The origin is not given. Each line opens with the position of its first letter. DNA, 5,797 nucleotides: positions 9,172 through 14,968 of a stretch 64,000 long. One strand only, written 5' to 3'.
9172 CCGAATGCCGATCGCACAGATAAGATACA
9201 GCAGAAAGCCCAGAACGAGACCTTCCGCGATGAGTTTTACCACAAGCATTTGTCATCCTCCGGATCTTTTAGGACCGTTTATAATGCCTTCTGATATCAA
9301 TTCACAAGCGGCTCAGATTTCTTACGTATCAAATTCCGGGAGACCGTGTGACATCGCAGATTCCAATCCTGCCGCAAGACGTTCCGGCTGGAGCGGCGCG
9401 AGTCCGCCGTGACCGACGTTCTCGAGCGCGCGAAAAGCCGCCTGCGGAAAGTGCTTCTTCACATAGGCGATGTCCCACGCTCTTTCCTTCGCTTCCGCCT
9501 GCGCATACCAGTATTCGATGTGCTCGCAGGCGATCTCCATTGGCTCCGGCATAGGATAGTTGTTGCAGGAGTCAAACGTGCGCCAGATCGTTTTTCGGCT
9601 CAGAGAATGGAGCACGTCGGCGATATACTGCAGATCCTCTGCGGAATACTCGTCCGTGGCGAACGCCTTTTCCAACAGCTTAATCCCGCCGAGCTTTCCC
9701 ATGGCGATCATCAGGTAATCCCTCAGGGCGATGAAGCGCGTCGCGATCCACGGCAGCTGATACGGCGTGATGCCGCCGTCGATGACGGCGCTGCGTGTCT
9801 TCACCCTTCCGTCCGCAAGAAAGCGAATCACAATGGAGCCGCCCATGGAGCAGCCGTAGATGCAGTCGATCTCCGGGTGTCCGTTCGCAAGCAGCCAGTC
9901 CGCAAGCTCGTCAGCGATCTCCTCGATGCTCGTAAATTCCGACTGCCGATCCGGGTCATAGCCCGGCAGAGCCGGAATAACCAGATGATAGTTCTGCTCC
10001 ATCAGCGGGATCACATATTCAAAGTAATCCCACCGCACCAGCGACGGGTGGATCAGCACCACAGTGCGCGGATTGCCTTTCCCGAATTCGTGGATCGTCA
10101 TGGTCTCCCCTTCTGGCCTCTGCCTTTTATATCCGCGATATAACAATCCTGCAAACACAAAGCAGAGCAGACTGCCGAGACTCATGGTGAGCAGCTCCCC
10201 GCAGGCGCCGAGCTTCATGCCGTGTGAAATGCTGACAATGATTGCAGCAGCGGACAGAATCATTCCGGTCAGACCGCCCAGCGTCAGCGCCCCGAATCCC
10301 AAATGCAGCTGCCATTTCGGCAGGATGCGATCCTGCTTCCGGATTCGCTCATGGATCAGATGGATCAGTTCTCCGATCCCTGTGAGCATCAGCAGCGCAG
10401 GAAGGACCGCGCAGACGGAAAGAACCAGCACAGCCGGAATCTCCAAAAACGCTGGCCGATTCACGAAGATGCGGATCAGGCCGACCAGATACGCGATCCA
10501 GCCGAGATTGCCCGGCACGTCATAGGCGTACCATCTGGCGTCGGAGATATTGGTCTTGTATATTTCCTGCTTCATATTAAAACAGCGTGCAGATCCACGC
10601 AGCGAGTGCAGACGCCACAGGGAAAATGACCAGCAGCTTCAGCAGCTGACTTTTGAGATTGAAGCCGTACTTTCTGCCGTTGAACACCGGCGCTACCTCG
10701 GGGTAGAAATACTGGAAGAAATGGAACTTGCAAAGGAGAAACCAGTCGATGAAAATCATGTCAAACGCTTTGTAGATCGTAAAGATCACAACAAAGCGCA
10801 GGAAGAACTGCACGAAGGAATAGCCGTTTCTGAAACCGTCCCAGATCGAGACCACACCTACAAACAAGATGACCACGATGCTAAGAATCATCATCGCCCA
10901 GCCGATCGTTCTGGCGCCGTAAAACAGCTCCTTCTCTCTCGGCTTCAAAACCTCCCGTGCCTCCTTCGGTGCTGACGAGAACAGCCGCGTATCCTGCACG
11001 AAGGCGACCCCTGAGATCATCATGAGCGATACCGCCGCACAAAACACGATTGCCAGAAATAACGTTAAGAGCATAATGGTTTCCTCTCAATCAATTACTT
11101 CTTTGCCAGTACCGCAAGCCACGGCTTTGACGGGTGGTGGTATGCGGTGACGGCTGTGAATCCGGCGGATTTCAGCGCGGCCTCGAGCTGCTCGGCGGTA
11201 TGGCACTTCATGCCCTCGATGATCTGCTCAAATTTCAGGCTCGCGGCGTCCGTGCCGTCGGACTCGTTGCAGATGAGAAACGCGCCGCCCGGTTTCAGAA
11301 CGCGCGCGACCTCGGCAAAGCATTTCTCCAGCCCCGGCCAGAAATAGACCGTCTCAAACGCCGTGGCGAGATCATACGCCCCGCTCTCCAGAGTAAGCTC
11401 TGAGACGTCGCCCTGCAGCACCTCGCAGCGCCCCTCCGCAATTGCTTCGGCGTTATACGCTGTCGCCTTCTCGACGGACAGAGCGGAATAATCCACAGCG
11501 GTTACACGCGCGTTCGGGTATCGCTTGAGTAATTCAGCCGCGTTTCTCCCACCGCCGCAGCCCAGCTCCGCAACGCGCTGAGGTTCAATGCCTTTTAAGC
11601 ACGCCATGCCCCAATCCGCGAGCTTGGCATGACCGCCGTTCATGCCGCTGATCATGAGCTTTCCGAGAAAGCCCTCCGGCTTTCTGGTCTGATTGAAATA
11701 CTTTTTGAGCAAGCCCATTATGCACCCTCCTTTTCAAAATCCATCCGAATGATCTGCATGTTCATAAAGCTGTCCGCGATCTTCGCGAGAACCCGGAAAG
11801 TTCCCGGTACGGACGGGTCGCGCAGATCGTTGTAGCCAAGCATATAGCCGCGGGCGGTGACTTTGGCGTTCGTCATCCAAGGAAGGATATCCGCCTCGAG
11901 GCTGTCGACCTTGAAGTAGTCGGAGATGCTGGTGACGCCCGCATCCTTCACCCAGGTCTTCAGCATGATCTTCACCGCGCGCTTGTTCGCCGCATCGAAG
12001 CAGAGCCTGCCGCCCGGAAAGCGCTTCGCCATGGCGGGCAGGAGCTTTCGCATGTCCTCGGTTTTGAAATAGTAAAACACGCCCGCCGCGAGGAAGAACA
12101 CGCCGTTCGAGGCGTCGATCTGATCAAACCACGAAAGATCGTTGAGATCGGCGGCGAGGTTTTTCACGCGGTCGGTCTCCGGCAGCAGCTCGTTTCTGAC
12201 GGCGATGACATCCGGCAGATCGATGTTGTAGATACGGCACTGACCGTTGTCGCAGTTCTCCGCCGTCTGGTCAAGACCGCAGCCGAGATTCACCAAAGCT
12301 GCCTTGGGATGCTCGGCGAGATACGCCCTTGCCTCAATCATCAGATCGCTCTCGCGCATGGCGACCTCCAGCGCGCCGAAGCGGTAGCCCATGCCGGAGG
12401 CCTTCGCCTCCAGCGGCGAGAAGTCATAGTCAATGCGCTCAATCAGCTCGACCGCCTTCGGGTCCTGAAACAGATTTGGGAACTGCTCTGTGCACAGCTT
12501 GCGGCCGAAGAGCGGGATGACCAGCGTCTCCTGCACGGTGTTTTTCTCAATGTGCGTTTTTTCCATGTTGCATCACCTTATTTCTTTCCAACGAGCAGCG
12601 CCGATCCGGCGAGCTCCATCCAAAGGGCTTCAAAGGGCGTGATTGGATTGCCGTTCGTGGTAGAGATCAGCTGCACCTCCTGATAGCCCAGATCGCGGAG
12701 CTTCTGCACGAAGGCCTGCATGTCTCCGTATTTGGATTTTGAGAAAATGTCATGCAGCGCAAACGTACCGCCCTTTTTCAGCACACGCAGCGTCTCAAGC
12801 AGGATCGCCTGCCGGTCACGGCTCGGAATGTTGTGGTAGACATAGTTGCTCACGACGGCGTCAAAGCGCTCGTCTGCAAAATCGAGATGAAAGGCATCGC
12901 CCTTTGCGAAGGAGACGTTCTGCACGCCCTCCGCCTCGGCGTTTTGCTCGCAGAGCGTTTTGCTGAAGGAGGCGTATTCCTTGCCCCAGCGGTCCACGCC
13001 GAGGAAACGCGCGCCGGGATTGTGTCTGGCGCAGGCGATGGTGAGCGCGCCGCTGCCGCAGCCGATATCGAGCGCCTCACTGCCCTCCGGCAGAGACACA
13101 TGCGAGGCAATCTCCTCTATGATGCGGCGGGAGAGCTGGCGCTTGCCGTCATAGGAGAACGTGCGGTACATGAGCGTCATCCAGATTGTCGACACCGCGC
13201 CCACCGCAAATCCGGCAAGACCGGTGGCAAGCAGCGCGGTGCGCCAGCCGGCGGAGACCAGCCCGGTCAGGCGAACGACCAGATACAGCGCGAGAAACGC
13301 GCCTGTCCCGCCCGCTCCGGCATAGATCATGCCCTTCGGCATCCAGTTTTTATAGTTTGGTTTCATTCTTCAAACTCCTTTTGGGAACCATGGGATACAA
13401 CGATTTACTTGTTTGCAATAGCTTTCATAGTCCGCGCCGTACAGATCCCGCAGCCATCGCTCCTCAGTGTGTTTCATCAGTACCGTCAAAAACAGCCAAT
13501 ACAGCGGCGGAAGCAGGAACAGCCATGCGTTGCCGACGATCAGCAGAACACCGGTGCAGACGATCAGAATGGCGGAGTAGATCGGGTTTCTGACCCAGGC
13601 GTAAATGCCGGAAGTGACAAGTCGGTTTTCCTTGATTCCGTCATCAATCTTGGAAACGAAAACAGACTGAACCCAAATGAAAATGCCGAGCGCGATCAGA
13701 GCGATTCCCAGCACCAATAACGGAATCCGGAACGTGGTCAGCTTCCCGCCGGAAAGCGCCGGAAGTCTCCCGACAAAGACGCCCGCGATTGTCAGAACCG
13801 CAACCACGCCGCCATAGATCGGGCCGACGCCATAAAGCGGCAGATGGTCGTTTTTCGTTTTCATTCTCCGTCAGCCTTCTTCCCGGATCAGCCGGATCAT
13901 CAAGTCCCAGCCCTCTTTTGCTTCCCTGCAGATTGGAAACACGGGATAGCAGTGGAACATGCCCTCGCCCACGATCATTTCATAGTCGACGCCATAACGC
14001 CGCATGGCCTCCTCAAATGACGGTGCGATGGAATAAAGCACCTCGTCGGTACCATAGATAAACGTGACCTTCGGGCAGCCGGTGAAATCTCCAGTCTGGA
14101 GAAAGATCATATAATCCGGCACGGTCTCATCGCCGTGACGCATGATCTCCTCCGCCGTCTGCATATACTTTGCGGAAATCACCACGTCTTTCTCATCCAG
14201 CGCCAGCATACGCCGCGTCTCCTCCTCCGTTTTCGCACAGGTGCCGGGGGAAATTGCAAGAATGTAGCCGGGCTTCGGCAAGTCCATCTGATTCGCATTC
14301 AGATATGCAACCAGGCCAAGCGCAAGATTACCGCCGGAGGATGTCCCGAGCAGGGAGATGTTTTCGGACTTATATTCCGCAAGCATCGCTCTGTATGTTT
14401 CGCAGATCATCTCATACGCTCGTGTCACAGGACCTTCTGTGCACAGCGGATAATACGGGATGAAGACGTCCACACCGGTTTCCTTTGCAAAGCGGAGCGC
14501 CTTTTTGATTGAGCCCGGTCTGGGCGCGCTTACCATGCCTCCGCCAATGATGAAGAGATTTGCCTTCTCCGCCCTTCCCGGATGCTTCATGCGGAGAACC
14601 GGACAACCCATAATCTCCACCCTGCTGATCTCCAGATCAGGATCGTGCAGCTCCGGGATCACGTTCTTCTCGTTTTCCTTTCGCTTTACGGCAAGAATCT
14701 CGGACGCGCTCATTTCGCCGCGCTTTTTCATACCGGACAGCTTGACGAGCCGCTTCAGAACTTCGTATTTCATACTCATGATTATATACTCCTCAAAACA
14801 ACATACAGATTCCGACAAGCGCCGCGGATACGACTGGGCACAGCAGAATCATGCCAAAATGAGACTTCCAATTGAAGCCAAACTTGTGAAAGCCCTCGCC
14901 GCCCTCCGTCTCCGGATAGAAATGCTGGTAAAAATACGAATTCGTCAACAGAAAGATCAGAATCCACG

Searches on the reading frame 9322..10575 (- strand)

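Call 8: search_protein_families(library=pfam, proteins=[window:9322-10575:-], max_evalue=0.001)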
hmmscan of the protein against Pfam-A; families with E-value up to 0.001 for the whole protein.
window:9322-10575:- (417 aa): 2 families
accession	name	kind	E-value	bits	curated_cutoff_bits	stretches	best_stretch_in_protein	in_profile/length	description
PF12697.13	Abhydrolase_6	-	2.7e-10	41.7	26.3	1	172-402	1-216/217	Alpha/beta hydrolase family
PF00561.26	Abhydrolase_1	-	1.9e-05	24.9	25.8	1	172-273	2-106/245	alpha/beta hydrolase fold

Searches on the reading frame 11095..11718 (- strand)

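Call 8: search_protein_families(library=pfam, proteins=[window:11095-11718:-], max_evalue=0.001)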
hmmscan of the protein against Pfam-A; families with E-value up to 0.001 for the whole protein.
window:11095-11718:- (207 aa): 9 families
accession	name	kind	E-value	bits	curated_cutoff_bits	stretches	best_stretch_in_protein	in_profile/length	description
PF13649.12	Methyltransf_25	-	9.9e-22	77.9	27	1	49-145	1-97/97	Methyltransferase domain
PF08241.18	Methyltransf_11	-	4.6e-21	75.7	21.2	1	51-149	2-95/95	Methyltransferase domain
PF13847.12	Methyltransf_31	-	6.7e-17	62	27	1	48-157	6-114/145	Methyltransferase domain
PF08242.18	Methyltransf_12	-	2.8e-14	54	30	1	51-146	2-97/98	Methyltransferase domain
PF13489.12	Methyltransf_23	-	1.8e-12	47.7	27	1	32-191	8-163/164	Methyltransferase domain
PF01209.24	Ubie_methyltran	-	6e-09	36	20.1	1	30-153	32-155/233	ubiE/COQ5 methyltransferase family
PF05175.20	MTS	-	1.6e-07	31.6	23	1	41-109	27-94/170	Methyltransferase small domain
PF20922.3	Anamorsin_N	-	2.1e-05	24.7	27.1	1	132-193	70-122/163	Anamorsin, N-terminal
PF00891.24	Methyltransf_2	-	0.00022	21.1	22.3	1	48-159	65-174/210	O-methyltransferase domain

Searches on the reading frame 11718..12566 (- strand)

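Call 8: search_protein_families(library=pfam, proteins=[window:11718-12566:-], max_evalue=0.001)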
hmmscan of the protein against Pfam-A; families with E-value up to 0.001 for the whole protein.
window:11718-12566:- (282 aa): 1 family
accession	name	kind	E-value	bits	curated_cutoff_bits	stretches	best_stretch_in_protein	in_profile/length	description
PF04072.20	LCM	-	6.1e-10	39.7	22.3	1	30-179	17-186/187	Leucine carboxyl methyltransferase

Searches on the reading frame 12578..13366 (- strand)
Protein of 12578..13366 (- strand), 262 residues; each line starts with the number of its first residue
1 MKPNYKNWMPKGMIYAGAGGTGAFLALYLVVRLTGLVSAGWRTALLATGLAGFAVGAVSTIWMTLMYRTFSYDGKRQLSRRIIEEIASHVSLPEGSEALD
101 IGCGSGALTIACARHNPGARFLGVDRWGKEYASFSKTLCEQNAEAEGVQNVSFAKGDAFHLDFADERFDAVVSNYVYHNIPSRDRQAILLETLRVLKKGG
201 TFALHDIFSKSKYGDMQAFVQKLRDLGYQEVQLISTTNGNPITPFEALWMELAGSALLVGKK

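Call 8: search_protein_families(library=pfam, proteins=[window:12578-13366:-], max_evalue=0.001)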
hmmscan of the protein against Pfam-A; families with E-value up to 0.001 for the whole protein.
window:12578-13366:- (262 aa): 16 families
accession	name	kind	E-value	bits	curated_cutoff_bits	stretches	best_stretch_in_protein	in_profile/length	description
PF13847.12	Methyltransf_31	-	1.2e-19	70.9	27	1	95-208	4-113/145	Methyltransferase domain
PF08241.18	Methyltransf_11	-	2.7e-19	70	21.2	1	99-203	1-94/95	Methyltransferase domain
PF13649.12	Methyltransf_25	-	1.3e-18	67.9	27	1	99-200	2-97/97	Methyltransferase domain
PF08242.18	Methyltransf_12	-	8.3e-14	52.5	30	1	99-202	1-98/98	Methyltransferase domain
PF01209.24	Ubie_methyltran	-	1.4e-12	47.9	20.1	1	88-210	41-156/233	ubiE/COQ5 methyltransferase family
PF13489.12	Methyltransf_23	-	1.5e-10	41.5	27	1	77-212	4-124/164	Methyltransferase domain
PF05175.20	MTS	-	3.6e-09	36.9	23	1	88-203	29-137/170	Methyltransferase small domain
PF02390.23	Methyltransf_4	-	2.9e-08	33.8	24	1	98-175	5-80/173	Putative methyltransferase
PF02353.26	CMAS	-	2.6e-07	30.7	27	1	84-215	52-175/273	Mycolic acid cyclopropane synthetase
PF06325.19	PrmA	-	1.8e-05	24.8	22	1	94-209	161-263/296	Ribosomal protein L11 methyltransferase (PrmA)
PF01135.25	PCMT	-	0.00019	21.7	20.3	1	87-181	66-156/210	Protein-L-isoaspartate(D-aspartate) O-methyltransferase (PCMT)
PF05148.21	Methyltransf_8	-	0.00034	21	27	0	180-232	132-182/219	Hypothetical methyltransferase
PF02384.22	N6_Mtase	-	0.00044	20.1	20.4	1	81-178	33-136/311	N-6 DNA Methylase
PF13578.12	Methyltransf_24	-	0.00051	21.3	26.3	1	100-207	2-105/105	Methyltransferase domain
PF07021.18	MetW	-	0.00054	20.1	21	0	92-198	11-104/193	Methionine biosynthesis protein MetW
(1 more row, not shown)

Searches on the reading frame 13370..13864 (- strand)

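Call 8: search_protein_families(library=pfam, proteins=[window:13370-13864:-], max_evalue=0.001)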
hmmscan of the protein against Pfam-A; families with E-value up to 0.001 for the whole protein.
window:13370-13864:- (164 aa): 3 families
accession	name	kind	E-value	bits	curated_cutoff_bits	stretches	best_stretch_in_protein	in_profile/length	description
PF04191.18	PEMT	-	2.2e-14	54.2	25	1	51-144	4-104/105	Phospholipid methyltransferase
PF04140.19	ICMT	-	6.4e-07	30.2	24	1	51-136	6-91/95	Isoprenylcysteine carboxyl methyltransferase (ICMT) family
PF01222.22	ERG4_ERG24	-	5.6e-05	22.5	27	1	80-154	349-424/432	Ergosterol biosynthesis ERG4/ERG24 family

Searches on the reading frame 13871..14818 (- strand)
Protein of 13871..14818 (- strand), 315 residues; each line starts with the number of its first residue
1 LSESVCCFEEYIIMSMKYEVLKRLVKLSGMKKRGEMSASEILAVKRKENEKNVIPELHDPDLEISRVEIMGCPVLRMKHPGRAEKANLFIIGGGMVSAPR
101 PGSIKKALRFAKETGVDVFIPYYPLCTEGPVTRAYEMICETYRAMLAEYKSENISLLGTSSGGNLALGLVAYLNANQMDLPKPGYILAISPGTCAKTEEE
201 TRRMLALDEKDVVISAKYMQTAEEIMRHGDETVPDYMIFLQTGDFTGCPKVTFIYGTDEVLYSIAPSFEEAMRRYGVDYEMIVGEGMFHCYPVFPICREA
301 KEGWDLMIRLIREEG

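Call 8: search_protein_families(library=pfam, proteins=[window:13871-14818:-], max_evalue=0.001)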
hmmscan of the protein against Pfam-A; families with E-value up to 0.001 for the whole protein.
window:13871-14818:- (315 aa): 2 families
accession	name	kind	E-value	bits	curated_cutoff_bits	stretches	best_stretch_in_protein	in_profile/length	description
PF07859.19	Abhydrolase_3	-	4e-22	79.5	25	1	92-291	6-208/210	alpha/beta hydrolase fold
PF10340.15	Say1_Mug180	-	2.4e-06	27.1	21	1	139-219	182-262/374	Steryl acetyl hydrolase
